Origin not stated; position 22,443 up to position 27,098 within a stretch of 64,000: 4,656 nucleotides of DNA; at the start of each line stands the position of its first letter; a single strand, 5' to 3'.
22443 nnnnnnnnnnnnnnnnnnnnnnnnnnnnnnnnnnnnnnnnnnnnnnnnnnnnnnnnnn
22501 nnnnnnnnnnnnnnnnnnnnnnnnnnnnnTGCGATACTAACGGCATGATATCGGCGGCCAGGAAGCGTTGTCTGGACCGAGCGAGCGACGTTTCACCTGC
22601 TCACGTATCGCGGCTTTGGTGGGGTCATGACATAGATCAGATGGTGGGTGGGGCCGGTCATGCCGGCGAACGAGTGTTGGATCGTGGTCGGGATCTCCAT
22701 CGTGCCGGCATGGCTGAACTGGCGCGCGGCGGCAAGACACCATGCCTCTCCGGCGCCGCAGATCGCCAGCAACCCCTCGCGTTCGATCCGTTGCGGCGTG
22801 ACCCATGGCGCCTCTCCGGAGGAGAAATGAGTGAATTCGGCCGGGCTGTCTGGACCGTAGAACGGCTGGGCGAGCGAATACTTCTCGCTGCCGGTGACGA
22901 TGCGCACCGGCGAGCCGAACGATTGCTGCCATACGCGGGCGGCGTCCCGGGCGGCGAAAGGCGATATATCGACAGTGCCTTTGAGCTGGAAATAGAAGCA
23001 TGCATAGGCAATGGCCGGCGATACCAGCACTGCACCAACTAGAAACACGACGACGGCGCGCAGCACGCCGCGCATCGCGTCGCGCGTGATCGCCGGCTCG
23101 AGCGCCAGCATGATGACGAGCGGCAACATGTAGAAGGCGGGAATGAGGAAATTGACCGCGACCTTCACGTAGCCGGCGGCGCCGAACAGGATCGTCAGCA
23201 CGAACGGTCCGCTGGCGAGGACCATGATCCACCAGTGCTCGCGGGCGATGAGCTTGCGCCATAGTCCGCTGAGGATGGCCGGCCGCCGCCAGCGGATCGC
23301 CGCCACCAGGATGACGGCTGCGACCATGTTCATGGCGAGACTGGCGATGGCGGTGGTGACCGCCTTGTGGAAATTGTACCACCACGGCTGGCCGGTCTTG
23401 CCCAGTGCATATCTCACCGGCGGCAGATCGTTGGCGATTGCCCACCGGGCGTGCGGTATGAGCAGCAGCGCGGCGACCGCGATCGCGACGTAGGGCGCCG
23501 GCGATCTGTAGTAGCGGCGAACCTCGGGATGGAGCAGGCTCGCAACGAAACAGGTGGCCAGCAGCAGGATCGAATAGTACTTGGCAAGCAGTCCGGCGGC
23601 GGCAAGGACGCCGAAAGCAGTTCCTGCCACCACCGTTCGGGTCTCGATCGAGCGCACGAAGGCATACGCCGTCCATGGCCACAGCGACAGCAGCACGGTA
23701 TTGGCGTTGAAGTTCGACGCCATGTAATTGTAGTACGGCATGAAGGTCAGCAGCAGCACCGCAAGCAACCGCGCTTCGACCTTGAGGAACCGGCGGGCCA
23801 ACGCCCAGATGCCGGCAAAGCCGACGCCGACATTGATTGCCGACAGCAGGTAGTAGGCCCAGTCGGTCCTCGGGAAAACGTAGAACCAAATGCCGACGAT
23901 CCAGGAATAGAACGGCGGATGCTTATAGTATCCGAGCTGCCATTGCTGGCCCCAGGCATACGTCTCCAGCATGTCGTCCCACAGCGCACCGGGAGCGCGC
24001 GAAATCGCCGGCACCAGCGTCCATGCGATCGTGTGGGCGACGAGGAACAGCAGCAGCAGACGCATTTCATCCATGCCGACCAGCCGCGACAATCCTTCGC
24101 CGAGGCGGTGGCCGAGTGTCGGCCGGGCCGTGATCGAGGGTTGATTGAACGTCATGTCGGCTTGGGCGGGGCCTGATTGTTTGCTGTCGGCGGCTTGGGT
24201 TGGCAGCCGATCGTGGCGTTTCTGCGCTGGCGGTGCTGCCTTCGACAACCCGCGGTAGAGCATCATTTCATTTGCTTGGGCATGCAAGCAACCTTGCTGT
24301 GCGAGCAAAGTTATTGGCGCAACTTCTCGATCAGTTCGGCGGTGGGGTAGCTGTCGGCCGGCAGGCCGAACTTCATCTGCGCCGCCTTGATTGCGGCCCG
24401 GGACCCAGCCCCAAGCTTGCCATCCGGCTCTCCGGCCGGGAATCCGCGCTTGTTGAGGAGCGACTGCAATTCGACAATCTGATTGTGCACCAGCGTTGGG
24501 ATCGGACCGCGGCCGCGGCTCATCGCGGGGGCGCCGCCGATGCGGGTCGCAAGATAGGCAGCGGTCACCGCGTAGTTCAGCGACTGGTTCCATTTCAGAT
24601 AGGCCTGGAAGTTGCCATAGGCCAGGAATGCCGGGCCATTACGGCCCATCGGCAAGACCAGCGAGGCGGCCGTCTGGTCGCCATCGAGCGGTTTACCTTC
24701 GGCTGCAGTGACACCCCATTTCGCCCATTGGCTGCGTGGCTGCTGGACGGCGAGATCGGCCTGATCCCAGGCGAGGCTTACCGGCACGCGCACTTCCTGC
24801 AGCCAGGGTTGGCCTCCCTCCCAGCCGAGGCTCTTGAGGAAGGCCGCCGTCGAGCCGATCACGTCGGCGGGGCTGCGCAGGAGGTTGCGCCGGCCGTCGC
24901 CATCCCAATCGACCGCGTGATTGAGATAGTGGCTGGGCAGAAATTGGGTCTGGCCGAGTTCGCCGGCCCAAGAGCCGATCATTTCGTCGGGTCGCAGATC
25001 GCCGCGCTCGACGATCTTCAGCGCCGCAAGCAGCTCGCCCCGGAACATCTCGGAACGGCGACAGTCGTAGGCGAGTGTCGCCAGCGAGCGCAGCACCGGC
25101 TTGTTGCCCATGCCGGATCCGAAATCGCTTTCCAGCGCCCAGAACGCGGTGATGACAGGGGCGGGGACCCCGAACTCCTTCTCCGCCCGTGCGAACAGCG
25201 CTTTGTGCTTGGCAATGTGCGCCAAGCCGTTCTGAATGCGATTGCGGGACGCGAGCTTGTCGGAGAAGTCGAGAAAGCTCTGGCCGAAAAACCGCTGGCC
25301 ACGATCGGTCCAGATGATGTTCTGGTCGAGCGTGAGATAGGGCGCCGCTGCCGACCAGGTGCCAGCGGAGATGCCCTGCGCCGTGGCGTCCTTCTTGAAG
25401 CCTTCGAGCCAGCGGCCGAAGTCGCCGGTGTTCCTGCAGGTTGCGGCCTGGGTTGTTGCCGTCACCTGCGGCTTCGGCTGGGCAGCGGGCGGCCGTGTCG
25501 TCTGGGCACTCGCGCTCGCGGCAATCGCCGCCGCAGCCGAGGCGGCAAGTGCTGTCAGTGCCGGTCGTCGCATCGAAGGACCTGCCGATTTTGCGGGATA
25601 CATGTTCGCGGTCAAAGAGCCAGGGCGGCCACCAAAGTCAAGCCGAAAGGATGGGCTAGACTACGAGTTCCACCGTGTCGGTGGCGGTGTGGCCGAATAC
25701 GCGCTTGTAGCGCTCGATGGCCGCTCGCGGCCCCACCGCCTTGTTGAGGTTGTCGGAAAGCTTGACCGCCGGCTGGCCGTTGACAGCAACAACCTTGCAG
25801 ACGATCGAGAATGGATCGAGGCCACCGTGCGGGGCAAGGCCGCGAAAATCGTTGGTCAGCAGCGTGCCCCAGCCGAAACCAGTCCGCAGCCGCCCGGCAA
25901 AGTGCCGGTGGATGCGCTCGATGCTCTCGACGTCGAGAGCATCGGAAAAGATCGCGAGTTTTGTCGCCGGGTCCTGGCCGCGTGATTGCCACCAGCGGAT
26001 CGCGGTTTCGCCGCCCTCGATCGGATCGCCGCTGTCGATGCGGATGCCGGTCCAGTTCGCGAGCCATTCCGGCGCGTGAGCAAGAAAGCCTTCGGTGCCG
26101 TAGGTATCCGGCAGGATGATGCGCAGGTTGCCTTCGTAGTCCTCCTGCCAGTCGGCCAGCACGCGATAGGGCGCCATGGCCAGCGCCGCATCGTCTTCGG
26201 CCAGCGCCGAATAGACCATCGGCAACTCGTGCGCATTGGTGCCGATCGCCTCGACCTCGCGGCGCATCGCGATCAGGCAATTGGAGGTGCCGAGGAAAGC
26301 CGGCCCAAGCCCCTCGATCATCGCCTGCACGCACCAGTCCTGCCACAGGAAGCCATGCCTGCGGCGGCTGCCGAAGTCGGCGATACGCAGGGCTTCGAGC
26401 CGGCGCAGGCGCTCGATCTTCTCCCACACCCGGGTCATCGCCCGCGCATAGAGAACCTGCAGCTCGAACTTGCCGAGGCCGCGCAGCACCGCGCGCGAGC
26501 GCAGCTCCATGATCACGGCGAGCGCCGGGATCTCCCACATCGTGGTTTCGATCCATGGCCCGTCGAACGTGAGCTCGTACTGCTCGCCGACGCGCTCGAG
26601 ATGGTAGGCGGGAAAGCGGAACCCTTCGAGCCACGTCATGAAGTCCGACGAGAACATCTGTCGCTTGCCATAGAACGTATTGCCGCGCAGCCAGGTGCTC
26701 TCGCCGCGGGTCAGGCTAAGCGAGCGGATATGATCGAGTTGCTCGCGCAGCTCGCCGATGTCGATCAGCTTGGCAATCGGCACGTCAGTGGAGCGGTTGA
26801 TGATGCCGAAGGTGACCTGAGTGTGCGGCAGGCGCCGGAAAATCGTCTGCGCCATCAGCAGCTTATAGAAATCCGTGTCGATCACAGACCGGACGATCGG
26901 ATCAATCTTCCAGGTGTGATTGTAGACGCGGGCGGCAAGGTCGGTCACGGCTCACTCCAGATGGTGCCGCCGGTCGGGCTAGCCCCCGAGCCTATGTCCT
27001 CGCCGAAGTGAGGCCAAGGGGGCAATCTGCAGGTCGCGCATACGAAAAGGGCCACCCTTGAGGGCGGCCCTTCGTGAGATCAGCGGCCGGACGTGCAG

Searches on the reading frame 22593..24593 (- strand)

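Call 58: search_protein_families(library=pfam, proteins=[window:22593-24593:-], max_evalue=0.00001)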
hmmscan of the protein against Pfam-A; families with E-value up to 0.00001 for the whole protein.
window:22593-24593:- (666 aa): 1 family
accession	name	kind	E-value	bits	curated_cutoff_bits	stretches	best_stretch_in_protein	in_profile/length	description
PF13231.12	PMT_2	-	3.1e-30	106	26.1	1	224-384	1-160/160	Dolichyl-phosphate-mannose-protein mannosyltransferase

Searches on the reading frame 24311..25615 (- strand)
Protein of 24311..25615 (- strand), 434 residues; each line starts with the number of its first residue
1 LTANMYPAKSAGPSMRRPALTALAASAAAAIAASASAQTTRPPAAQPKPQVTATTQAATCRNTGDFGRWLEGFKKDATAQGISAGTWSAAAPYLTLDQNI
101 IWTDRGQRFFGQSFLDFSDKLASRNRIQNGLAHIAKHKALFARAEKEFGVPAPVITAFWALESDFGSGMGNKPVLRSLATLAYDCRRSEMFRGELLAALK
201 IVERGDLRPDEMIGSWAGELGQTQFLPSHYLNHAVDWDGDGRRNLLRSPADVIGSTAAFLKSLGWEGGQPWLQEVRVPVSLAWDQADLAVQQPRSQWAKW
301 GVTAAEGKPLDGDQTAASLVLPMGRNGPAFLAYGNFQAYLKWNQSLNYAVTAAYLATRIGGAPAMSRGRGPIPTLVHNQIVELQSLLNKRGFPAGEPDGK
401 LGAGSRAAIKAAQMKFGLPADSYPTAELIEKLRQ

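Call 58: search_protein_families(library=pfam, proteins=[window:24311-25615:-], max_evalue=0.00001)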
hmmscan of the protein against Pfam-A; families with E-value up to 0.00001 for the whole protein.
window:24311-25615:- (434 aa): 2 families
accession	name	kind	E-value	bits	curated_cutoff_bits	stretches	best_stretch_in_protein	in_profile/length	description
PF13406.11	SLT_2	-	1.4e-99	333.4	24.3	1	66-356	2-291/292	Transglycosylase SLT domain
PF01471.23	PG_binding_1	-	9.5e-12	45.4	23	1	377-432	2-57/57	Putative peptidoglycan binding domain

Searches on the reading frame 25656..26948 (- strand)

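Call 58: search_protein_families(library=pfam, proteins=[window:25656-26948:-], max_evalue=0.00001)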
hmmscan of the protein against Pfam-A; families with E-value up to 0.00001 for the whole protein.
window:25656-26948:- (430 aa): 2 families
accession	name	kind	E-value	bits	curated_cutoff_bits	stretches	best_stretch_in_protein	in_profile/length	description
PF04095.22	NAPRTase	-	2.3e-42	145.8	20.8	1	188-420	2-237/239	Nicotinate phosphoribosyltransferase (NAPRTase) family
PF17767.7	NAPRTase_N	-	5.5e-23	82.1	32.6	1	23-146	1-124/125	Nicotinate phosphoribosyltransferase (NAPRTase) N-terminal domain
